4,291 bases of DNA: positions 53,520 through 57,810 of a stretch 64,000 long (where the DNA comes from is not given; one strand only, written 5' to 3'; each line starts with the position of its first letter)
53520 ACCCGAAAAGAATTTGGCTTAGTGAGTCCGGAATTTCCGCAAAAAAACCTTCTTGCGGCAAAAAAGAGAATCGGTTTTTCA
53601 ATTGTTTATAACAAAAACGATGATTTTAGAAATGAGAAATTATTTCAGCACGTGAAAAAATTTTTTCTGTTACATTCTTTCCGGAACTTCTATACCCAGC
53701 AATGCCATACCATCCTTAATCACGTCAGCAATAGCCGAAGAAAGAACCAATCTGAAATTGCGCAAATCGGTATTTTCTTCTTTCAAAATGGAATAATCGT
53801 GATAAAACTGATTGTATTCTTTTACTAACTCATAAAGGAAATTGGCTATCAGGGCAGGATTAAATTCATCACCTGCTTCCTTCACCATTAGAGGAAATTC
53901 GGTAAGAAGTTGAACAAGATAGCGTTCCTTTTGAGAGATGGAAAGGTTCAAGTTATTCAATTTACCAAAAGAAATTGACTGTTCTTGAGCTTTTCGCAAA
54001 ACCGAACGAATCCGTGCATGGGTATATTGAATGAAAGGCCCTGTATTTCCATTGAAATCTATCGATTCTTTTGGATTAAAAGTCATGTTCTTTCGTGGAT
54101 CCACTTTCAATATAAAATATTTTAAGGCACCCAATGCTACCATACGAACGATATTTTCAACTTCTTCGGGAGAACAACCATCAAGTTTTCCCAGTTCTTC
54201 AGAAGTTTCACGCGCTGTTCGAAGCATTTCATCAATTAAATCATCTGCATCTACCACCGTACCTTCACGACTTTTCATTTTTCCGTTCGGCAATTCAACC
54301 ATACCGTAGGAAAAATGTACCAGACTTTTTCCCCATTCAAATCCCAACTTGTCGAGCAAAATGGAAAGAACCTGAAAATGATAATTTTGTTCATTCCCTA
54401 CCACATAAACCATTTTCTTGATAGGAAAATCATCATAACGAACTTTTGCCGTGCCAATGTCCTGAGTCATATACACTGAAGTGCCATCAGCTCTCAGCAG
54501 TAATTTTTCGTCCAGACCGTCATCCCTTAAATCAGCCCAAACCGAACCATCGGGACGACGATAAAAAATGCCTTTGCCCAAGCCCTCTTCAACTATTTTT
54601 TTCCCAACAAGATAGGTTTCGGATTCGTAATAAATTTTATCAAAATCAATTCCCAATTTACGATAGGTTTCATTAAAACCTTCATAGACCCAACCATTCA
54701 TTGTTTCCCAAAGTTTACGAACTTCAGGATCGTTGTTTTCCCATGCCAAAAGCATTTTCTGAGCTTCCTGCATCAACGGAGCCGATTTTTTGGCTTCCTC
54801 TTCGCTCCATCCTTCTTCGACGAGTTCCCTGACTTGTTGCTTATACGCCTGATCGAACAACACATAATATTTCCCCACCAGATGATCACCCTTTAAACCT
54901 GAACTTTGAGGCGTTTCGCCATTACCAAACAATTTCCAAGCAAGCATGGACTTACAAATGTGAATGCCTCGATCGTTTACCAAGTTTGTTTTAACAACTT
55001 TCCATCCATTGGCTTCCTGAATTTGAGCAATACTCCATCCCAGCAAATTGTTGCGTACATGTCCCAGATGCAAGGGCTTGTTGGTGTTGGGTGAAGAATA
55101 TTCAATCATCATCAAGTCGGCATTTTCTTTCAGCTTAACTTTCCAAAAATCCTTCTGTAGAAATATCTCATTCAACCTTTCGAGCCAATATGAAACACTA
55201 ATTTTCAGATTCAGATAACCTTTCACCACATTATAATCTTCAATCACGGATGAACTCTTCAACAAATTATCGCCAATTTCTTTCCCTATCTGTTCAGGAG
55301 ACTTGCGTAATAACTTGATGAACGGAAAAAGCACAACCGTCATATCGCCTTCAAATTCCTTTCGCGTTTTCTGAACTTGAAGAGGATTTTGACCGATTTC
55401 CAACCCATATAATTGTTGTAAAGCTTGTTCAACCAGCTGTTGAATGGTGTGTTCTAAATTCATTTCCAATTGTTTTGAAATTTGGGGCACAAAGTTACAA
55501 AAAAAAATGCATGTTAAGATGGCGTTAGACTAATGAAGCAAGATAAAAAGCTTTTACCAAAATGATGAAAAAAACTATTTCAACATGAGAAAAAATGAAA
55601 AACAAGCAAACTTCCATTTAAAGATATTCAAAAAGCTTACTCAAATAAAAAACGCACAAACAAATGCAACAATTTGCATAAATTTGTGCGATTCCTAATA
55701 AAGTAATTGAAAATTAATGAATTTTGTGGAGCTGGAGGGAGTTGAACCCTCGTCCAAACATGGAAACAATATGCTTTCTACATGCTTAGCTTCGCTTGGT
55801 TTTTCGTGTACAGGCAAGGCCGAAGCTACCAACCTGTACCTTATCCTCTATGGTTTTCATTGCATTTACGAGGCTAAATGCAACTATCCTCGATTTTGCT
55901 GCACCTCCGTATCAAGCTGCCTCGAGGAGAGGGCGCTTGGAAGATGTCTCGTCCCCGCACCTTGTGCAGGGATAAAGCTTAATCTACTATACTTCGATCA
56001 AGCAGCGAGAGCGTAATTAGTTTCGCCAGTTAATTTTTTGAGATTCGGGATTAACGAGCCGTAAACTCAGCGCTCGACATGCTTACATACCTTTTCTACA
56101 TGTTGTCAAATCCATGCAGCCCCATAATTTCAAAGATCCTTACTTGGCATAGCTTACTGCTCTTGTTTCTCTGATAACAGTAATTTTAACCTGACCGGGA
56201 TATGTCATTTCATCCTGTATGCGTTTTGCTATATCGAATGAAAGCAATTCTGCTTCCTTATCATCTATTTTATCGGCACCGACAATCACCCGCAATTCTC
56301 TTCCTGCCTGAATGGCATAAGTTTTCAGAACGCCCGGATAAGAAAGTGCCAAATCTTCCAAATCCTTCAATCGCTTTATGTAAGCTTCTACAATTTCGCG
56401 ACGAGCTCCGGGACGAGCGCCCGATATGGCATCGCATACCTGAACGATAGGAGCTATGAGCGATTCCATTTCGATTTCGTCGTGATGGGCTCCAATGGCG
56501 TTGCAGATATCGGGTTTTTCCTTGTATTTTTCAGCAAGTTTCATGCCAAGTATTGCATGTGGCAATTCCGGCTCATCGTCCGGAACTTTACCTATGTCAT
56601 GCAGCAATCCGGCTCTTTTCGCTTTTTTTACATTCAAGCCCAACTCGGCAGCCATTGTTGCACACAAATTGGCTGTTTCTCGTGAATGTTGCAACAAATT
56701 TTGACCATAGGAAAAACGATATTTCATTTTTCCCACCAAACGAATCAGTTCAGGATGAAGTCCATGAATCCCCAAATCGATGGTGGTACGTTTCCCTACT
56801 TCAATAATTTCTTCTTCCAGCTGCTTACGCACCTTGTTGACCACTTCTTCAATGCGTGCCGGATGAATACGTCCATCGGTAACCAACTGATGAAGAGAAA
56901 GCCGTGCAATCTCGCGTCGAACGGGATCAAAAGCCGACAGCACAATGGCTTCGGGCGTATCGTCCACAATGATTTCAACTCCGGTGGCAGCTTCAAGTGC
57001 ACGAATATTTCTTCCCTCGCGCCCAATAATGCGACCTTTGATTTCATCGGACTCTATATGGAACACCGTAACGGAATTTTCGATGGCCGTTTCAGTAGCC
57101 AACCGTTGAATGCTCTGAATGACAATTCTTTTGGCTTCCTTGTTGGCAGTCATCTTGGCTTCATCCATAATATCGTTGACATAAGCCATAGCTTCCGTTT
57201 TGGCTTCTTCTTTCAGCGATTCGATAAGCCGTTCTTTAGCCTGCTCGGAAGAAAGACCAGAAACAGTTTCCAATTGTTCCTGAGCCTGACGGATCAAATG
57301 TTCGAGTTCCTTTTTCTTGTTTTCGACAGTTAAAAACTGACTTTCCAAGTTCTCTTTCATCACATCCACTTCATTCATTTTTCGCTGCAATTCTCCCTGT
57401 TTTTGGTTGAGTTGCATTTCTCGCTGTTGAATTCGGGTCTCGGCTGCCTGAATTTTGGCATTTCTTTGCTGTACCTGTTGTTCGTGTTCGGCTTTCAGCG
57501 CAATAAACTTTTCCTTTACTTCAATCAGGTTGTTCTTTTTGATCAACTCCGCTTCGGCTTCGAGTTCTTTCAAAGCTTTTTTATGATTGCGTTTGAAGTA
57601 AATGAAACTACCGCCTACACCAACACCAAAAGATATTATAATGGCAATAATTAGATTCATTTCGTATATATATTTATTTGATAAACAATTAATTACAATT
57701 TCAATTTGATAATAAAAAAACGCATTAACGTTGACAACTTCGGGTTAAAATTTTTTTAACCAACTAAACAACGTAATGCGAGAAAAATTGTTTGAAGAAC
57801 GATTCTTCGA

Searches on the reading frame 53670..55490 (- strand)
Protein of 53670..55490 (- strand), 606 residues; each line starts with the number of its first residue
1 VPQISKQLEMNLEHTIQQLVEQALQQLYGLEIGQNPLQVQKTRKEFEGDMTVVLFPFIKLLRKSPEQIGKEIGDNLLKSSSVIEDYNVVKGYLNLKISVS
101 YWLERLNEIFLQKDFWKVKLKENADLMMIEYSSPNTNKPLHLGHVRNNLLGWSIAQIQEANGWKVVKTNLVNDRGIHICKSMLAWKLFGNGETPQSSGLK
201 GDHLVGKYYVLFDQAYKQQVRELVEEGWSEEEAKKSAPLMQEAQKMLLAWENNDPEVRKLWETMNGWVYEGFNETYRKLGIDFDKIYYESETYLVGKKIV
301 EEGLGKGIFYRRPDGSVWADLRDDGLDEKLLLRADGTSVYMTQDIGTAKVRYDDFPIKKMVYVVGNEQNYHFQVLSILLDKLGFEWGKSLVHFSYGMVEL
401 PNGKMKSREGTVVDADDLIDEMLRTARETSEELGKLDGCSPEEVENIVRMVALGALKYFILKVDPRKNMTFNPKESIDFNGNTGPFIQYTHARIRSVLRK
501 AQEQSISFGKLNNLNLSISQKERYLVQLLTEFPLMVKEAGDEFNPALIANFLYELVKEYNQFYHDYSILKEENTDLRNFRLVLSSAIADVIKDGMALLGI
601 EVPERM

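Call 23: search_protein_families(library=pfam, proteins=[window:53670-55490:-], max_evalue=0.00001)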
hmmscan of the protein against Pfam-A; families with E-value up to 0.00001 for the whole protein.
window:53670-55490:- (606 aa): 3 families
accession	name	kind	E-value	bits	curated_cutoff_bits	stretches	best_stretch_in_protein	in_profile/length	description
PF00750.26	tRNA-synt_1d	-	4.8e-42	144.6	23.3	1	107-471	3-347/349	tRNA synthetases class I (R), catalytic domain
PF05746.21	DALR_1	-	1.1e-31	109.7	22.3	1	487-606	1-117/117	DALR anticodon binding domain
PF03485.21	Arg_tRNA_synt_N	-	3.2e-09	37.7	21.5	1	15-96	2-84/85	Arginyl tRNA synthetase N terminal domain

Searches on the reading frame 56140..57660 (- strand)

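Call 23: search_protein_families(library=pfam, proteins=[window:56140-57660:-], max_evalue=0.00001)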
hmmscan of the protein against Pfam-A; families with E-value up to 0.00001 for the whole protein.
window:56140-57660:- (506 aa): 4 families
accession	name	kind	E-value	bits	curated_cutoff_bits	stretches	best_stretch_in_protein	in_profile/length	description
PF12072.13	RNase_Y_N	-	1.2e-31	110.1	32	1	4-190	3-200/201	RNase Y N-terminal region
PF01966.28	HD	-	6.4e-21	75.2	22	1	323-413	2-114/116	HD domain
PF00013.35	KH_1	-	1.2e-06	28.6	21.5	1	205-253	9-61/66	KH domain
PF08668.18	HDOD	-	4.5e-06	26.7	22.9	0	320-359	93-133/196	HDOD domain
